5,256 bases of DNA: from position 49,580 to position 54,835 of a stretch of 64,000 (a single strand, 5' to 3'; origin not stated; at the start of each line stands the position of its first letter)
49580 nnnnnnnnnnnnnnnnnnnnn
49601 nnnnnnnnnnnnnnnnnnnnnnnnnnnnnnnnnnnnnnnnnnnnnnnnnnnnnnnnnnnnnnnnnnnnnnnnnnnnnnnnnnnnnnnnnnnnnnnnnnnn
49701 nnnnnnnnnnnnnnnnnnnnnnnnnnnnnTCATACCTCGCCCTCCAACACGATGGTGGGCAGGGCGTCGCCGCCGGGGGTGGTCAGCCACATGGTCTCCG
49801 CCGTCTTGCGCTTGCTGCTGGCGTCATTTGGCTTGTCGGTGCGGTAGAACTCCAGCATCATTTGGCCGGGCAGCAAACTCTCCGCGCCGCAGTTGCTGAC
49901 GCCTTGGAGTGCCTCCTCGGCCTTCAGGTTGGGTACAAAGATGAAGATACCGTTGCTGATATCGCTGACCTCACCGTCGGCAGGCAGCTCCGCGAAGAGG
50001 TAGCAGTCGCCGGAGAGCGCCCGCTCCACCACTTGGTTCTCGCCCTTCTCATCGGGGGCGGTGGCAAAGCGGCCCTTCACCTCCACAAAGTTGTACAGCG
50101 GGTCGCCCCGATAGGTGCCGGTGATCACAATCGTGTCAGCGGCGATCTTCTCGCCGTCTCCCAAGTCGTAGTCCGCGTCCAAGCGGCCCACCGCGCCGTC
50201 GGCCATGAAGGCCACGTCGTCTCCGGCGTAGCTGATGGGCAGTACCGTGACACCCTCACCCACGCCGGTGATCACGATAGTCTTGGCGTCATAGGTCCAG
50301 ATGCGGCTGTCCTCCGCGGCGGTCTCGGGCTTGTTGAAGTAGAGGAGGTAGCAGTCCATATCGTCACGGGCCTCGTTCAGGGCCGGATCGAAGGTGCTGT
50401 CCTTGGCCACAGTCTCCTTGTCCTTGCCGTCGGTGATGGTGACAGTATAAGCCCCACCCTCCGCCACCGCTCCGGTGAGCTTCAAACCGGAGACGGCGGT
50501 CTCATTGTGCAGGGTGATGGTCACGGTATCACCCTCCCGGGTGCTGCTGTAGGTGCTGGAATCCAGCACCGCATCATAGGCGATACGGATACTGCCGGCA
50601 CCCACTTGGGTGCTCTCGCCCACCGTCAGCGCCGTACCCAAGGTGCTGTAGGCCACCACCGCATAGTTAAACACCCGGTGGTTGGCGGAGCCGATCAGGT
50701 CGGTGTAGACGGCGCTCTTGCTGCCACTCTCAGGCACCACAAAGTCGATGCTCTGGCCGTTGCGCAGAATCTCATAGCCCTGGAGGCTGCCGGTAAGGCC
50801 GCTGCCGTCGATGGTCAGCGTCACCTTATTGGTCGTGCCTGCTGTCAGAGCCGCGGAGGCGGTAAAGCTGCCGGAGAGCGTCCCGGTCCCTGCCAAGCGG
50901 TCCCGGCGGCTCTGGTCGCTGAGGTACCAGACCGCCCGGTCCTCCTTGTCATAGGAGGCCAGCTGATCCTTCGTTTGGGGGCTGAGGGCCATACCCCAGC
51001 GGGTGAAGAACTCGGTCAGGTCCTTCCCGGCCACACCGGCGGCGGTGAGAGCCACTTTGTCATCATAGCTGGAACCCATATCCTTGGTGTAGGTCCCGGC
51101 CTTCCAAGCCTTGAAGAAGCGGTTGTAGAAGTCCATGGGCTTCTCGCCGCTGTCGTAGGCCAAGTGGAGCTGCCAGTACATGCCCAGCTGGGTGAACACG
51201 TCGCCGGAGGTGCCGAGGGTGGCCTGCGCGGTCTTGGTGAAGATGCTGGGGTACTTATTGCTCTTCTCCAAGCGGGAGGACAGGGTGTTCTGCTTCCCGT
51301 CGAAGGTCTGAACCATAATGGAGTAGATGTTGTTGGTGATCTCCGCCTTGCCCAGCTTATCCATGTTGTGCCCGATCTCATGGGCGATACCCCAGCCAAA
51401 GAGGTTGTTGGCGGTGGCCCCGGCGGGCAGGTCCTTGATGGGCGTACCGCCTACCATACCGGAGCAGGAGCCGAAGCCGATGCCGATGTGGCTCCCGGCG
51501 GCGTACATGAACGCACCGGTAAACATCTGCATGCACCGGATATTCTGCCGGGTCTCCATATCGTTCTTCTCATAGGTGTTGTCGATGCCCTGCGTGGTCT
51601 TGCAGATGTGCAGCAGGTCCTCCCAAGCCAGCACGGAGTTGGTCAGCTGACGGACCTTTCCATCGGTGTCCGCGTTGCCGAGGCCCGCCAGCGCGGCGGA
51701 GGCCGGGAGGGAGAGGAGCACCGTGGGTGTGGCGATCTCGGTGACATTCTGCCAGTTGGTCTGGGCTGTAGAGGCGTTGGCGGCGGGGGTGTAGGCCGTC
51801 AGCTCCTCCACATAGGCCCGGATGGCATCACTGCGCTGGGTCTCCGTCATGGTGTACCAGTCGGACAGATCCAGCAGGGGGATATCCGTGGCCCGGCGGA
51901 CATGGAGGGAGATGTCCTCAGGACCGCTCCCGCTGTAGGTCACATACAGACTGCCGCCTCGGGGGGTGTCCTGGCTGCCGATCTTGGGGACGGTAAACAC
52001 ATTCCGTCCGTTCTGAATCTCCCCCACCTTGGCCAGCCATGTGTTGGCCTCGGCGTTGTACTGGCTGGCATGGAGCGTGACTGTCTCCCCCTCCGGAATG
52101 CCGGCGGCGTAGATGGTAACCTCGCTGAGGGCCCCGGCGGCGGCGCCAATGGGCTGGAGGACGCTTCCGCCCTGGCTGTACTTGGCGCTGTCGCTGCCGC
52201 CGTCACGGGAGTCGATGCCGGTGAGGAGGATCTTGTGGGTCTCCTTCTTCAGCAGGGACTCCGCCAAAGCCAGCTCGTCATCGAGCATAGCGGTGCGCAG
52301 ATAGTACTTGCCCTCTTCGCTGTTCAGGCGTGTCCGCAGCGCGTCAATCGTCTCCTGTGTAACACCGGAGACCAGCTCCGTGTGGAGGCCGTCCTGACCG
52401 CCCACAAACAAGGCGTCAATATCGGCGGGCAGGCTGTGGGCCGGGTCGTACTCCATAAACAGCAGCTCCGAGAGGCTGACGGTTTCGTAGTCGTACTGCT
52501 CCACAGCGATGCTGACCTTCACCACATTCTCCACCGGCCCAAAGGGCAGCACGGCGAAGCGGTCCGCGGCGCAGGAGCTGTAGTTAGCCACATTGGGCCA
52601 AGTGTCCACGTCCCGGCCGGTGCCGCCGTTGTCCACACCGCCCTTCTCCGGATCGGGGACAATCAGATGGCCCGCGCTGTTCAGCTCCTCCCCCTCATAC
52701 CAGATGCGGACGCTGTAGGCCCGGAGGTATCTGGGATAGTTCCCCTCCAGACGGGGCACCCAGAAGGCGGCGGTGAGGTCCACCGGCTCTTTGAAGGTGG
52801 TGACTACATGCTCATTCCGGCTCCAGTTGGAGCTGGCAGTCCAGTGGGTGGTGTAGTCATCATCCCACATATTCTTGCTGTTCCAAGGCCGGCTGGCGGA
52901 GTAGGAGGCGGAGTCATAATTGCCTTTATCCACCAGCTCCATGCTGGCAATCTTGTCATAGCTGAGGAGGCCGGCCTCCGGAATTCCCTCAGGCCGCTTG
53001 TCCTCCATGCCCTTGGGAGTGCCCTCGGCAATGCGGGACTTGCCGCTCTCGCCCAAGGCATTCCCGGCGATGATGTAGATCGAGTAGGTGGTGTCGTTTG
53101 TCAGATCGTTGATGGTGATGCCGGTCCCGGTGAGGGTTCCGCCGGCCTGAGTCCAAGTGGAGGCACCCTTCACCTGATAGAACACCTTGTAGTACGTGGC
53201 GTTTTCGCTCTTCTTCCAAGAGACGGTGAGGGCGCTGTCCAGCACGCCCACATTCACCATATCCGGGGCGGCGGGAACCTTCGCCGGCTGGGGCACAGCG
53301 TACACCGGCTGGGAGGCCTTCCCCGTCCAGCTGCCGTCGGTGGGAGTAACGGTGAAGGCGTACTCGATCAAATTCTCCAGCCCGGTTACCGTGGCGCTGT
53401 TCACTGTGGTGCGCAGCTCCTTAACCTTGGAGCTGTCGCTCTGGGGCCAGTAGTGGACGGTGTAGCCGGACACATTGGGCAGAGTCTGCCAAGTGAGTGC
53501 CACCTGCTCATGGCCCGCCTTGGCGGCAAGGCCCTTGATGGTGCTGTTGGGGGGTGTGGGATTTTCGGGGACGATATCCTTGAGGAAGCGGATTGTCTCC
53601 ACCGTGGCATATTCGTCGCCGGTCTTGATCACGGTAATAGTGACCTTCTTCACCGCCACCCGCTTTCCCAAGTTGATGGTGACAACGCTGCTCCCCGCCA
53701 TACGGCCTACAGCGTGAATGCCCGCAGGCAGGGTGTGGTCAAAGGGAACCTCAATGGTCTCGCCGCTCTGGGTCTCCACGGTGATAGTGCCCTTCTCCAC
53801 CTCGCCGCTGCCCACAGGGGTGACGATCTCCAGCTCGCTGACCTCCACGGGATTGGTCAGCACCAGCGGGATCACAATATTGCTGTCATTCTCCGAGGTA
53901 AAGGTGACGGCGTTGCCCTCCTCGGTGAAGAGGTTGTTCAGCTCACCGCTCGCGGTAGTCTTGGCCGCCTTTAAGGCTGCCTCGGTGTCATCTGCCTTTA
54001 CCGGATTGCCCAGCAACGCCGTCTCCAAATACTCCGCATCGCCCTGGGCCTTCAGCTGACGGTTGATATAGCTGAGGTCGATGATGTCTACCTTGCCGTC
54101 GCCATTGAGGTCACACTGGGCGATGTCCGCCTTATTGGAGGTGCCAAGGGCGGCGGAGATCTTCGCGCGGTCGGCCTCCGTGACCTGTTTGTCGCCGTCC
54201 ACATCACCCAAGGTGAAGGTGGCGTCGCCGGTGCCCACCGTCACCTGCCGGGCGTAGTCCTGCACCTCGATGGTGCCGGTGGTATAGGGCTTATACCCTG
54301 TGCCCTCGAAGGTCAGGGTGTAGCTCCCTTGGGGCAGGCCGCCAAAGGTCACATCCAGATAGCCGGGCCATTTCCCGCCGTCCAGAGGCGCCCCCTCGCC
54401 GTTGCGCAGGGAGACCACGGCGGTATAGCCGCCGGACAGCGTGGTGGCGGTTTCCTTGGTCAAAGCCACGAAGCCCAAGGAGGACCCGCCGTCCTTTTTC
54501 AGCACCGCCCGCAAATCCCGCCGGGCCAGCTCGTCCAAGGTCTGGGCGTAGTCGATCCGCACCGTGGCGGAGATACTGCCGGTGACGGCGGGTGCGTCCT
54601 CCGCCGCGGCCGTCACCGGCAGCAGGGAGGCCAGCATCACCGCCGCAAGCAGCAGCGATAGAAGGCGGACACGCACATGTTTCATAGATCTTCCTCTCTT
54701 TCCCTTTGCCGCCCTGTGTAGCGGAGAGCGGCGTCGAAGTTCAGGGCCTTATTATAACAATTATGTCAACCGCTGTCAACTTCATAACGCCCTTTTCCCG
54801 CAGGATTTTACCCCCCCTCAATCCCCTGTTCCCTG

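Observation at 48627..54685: Putative cohesin-dockerin surface display of an M60-like (mucinase-type) peptidase, translationally coupled to an SLH anchor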

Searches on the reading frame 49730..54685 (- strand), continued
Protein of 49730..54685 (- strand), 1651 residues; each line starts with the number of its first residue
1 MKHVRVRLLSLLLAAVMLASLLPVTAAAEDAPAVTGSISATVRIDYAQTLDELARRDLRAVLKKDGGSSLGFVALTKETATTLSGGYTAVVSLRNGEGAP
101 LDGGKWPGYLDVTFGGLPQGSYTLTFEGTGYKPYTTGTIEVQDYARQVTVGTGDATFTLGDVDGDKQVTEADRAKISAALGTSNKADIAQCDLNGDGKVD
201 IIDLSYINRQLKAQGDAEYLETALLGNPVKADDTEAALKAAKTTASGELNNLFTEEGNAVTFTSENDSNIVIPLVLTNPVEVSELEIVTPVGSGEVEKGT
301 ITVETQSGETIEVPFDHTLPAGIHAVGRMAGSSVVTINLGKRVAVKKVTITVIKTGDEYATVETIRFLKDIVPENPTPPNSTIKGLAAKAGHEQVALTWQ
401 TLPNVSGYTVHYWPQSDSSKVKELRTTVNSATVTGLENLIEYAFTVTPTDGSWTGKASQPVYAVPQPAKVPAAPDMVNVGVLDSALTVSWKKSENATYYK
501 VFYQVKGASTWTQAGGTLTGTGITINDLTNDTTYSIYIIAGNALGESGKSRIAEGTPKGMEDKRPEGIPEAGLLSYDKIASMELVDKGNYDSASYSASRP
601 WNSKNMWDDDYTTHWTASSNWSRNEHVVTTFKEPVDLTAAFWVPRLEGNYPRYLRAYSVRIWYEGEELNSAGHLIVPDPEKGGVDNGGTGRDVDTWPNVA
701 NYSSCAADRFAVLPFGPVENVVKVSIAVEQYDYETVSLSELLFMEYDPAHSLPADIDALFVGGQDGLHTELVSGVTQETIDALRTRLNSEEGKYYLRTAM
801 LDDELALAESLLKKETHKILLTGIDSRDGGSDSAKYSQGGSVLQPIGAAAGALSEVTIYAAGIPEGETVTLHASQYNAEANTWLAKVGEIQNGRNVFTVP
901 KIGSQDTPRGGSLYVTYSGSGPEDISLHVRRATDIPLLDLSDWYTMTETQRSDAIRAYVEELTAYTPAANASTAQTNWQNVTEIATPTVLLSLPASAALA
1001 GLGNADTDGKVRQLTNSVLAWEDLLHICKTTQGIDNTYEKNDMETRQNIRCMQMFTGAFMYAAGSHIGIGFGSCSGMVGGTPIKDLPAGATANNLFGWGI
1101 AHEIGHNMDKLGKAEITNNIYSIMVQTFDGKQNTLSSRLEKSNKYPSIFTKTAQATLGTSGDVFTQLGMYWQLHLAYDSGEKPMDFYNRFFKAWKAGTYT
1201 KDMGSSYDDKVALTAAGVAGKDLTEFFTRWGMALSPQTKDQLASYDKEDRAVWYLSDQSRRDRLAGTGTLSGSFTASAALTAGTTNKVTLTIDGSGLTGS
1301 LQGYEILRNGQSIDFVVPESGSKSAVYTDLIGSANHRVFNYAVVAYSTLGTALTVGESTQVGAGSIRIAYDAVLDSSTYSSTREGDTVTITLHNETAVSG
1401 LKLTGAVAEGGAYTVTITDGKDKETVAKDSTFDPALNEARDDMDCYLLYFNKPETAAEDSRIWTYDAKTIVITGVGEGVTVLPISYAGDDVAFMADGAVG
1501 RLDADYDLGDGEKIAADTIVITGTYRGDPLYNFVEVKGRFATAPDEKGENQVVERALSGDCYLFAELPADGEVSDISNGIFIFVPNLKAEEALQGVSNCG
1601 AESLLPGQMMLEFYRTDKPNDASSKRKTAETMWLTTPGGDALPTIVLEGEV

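Call 46: find_related_loci(query=A4, collection=metagenome_contigs, flank=10000)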
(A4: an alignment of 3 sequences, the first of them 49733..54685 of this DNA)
Query A4 (1651 aa) in metagenome_contigs; peptide patterns used: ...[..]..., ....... (x = any residue, [..] = any of these).
600 stretches matched a pattern (row limit reached: there are more); 127 encode a relative of the query (tblastn E <= 1e-3); the best 80 are kept; 80 distinct loci.
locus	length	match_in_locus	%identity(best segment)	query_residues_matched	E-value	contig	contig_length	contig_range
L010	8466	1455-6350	55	8-1648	0e+0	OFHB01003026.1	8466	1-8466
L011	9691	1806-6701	55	8-1648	0e+0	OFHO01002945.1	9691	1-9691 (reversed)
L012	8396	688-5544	54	26-1649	0e+0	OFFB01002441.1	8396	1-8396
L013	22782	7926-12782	54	26-1649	0e+0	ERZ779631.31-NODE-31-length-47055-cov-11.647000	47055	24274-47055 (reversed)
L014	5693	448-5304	54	26-1649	0e+0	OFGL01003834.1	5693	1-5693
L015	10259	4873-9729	54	26-1649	0e+0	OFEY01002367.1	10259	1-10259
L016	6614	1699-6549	54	26-1649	0e+0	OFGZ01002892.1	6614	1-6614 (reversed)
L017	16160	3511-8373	53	3-1648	0e+0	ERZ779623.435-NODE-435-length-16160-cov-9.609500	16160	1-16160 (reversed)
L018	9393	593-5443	53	26-1648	0e+0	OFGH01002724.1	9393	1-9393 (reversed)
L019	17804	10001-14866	53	7-1648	0e+0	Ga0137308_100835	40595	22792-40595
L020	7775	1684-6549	53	7-1648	0e+0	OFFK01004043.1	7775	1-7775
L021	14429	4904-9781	52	26-1649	0e+0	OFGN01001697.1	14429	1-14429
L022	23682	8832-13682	58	34-1649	0e+0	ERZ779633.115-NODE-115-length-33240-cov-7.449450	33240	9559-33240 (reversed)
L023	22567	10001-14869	51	36-1647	0e+0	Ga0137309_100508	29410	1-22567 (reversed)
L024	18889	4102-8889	52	35-1648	0e+0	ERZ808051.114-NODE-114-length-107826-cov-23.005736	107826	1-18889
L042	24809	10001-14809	41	1-1651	0e+0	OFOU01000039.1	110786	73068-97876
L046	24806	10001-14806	40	1-1651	0e+0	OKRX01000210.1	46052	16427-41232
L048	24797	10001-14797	40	1-1651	0e+0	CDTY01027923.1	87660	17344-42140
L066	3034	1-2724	53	767-1651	0e+0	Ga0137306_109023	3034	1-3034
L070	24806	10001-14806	41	1-1651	0e+0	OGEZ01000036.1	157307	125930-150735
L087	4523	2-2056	54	993-1651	0e+0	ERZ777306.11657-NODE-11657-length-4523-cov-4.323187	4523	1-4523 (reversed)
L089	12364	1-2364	46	846-1651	0e+0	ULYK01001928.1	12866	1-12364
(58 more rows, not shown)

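Call 48: list_cluster_members(proteins=[window:49733-54685:-, window:48630-49733:-, window:54916-55551:-, window:46250-47869:+, window:44199-45344:+])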
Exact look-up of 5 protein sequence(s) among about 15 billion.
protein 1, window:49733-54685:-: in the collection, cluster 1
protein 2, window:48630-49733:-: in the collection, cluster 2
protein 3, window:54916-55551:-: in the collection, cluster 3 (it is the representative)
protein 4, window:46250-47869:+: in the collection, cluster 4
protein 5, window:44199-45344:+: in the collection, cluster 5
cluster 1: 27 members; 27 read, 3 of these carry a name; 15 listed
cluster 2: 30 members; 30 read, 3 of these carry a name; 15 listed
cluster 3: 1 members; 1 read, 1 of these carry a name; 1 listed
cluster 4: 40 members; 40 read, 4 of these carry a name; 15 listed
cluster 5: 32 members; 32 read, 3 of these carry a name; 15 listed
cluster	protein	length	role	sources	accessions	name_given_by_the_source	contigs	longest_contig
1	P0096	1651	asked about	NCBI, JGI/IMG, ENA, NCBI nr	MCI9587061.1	MAG: hypothetical protein HFF60_03765 [Oscillospiraceae bacterium] | hypothetical protein | hypothetical protein [Oscillospiraceae bacterium]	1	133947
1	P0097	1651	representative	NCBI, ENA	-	-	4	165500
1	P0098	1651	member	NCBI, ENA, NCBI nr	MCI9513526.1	MAG: hypothetical protein HFF61_04230 [Oscillospiraceae bacterium] | hypothetical protein [Oscillospiraceae bacterium]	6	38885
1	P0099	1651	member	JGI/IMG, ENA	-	hypothetical protein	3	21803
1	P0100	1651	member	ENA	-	-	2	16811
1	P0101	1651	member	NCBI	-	-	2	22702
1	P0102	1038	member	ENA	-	-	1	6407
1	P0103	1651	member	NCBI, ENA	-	-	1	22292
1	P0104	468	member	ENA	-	-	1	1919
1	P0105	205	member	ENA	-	-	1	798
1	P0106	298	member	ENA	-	-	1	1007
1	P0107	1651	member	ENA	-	-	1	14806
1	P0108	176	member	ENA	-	-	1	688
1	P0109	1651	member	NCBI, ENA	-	-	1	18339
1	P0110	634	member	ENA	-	-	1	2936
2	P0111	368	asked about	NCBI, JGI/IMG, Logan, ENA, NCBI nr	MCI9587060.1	MAG: S-layer homology domain-containing protein [Oscillospiraceae bacterium] | hypothetical protein | S-layer homology domain-containing protein [Oscillospiraceae bacterium]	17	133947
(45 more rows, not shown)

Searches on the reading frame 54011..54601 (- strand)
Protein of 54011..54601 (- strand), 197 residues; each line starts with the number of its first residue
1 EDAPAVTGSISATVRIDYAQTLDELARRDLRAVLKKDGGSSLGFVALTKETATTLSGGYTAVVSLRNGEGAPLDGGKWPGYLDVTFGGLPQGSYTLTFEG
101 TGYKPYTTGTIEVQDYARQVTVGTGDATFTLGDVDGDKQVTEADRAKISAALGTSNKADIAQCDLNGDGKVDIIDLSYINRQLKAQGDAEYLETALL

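Call 67: search_solved_structures(query=window:54011-54601:-, max_evalue=10, show_alignments=4)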
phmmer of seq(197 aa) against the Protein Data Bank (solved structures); distinct sequences matched with E-value up to 10: 27.
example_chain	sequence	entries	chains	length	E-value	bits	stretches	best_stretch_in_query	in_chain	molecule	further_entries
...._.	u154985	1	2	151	0.00046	23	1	130-188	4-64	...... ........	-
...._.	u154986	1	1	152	0.00047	23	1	130-188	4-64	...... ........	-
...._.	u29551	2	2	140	0.0029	20.4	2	131-183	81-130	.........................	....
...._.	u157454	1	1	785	0.011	18.5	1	126-183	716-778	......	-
5lxv_B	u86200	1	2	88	0.012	18.4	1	130-182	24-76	Carbohydrate-binding protein WP_009985128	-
2yik_A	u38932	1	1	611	0.019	17.8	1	126-183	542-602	ENDOGLUCANASE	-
4nqg_A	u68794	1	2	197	0.024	17.4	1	124-177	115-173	Mitrocomin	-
1exr_A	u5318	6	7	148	0.091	15.5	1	127-192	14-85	CALMODULIN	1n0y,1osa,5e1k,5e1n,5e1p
1clm_A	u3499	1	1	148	0.092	15.5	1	127-192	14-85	CALMODULIN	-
1daq_A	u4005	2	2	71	0.11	15.3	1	128-186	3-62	ENDOGLUCANASE SS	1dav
2mte_A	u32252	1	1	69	0.12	15.2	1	129-186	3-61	Cellulose 1,4-beta-cellobiosidase (reducing end) CelS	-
5k39_B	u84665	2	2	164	0.13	15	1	88-185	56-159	Dockerin module from a protein of unknown function | Ig domain protein group 2 domain protein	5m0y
2m7n_A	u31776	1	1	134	0.14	15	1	109-173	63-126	Calcium-binding protein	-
9nvv_b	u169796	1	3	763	0.27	14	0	104-140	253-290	HIV envelope gp120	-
6van_A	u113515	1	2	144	0.29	13.9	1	120-173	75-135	Caltubin, EF-hand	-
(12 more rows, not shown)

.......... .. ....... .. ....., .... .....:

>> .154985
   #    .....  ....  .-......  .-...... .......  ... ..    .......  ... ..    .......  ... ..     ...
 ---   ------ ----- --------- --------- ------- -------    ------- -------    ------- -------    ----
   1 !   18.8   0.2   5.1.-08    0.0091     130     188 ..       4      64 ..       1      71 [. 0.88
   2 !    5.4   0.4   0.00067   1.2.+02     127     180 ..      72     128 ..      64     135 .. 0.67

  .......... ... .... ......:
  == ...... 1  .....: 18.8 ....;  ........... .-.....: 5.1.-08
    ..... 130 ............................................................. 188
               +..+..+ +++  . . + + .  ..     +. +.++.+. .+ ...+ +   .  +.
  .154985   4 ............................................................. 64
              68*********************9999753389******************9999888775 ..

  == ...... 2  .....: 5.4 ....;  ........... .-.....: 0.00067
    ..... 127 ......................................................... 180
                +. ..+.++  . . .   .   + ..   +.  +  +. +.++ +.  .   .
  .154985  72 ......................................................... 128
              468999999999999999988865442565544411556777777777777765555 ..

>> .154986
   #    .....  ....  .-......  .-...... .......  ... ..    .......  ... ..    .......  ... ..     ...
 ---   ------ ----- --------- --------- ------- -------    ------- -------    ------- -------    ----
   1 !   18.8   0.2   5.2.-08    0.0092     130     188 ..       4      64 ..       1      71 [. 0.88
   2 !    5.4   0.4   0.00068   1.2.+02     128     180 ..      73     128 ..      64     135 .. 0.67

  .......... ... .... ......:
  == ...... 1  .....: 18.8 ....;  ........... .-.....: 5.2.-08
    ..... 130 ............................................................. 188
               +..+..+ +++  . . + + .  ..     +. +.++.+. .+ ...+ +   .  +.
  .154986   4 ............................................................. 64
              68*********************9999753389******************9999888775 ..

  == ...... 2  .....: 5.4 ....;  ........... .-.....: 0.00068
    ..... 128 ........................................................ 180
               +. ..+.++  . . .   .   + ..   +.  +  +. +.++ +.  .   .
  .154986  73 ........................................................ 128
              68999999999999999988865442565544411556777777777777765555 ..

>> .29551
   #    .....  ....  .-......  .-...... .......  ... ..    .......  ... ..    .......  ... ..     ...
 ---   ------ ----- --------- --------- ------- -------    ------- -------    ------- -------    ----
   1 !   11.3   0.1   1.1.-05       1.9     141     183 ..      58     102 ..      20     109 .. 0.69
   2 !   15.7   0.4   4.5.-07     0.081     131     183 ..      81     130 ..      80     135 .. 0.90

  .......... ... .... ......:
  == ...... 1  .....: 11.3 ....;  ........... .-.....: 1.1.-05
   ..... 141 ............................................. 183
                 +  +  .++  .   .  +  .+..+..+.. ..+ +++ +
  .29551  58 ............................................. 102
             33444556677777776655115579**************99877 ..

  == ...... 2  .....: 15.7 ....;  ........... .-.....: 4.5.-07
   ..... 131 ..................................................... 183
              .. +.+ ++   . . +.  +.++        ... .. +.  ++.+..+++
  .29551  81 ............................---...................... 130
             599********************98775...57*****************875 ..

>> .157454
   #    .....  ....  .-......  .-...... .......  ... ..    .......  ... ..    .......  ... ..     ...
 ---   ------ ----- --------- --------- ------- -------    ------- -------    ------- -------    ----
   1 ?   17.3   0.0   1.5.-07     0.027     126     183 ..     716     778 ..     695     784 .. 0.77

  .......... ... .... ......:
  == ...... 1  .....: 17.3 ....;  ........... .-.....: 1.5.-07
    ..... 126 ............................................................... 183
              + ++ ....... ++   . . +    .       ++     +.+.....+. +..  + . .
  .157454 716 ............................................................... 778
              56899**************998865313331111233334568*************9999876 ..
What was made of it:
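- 54053..54211 (-): Dockerin (aa 159-211) with two F-hand Ca loops, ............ and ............. PDB dockerin hits include C. perfringens NagH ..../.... at E 0.003, R. flavefaciens 5lxv_B and CelS 1daq (call 67).
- On Dockerin (Pfam PF00404 Dockerin_1): PDB dockerins are matched (call 67).
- Closest known: Clostridium perfringens cohesin. Same: The NagH dockerin is among the best PDB matches to this dockerin (call 67).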
